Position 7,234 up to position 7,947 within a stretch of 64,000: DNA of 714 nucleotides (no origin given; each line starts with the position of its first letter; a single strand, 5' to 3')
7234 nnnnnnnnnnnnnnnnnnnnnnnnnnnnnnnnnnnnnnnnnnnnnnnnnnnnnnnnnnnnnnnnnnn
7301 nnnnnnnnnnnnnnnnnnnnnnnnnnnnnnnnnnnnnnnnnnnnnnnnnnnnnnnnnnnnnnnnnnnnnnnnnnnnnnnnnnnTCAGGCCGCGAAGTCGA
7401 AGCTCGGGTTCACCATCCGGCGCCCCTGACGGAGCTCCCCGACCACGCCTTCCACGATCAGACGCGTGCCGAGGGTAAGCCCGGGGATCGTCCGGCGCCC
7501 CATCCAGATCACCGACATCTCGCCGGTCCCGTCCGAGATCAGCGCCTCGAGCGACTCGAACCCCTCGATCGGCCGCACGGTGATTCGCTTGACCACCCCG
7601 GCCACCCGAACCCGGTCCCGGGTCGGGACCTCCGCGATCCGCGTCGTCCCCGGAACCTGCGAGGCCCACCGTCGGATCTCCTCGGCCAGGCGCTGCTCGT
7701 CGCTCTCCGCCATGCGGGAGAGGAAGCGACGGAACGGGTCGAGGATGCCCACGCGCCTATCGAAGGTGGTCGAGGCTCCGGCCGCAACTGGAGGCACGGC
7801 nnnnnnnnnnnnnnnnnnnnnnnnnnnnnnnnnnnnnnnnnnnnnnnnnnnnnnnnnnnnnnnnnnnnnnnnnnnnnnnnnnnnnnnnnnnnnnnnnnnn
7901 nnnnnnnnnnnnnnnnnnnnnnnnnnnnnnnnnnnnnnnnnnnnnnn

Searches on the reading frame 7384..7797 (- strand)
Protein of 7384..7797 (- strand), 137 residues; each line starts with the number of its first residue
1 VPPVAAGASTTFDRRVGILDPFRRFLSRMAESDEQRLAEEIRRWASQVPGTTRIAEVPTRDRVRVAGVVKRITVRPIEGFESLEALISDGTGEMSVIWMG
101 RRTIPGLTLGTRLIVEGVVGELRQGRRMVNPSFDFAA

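Call 10: search_protein_families(library=pfam, proteins=[window:7384-7797:-])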
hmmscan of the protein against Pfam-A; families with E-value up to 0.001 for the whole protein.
window:7384-7797:- (137 aa): 1 family
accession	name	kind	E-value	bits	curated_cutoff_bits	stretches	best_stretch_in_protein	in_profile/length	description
PF01336.31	tRNA_anti-codon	-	0.00036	20.9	27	1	63-131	1-70/75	OB-fold nucleic acid binding domain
